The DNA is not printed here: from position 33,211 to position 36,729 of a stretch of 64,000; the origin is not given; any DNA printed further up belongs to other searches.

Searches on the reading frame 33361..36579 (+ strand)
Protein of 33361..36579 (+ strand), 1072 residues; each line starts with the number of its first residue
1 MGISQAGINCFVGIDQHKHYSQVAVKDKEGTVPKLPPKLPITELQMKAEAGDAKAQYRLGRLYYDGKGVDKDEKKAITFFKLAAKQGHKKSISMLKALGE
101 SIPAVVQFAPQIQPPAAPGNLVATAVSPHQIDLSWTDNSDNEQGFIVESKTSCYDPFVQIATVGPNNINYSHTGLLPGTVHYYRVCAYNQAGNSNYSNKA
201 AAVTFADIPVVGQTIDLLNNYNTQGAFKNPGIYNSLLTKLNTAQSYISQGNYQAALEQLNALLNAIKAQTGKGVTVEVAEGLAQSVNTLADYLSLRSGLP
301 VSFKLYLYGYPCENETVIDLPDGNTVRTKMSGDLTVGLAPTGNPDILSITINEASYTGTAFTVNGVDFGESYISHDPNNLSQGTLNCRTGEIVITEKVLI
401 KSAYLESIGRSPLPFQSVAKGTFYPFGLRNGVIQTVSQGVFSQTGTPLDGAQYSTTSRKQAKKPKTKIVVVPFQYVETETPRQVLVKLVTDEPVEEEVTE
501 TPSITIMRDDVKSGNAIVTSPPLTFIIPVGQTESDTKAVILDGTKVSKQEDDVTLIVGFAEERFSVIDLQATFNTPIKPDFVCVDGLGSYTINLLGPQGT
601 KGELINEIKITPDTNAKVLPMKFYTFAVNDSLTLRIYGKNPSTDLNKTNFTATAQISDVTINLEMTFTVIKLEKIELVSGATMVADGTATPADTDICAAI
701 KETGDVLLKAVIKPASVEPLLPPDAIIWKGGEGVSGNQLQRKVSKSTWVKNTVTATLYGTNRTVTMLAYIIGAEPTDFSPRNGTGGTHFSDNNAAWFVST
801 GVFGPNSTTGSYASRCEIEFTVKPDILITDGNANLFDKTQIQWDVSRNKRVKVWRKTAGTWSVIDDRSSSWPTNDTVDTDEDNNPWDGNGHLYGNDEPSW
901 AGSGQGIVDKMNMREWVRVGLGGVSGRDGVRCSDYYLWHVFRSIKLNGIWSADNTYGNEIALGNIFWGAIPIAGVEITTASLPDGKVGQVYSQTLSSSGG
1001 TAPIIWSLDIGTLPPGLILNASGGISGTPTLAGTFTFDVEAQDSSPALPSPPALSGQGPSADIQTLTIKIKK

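Call 30: search_protein_families(library=pfam, proteins=[window:33361-36579:+], max_evalue=0.01)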
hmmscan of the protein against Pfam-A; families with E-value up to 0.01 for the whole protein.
window:33361-36579:+ (1072 aa): 5 families
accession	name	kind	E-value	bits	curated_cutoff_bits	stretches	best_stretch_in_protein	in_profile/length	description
PF08238.18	Sel1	-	6.9e-11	42.7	30.7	1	53-88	1-36/36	Sel1 repeat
PF22888.1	FIMAH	-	2.3e-10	41.4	24.8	1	215-289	5-79/81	FIMAH domain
PF05345.18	He_PIG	-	2.6e-09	37.8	24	1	980-1045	8-83/96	Putative Ig domain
PF00041.27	fn3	-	2.7e-07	31.1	25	1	117-200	2-81/84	Fibronectin type III domain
PF25059.1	FN3_DSCAM-DSCAML_C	-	0.0078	17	39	0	134-204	12-81/89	DSCAM/DSCAML C-terminal Fn3-like domain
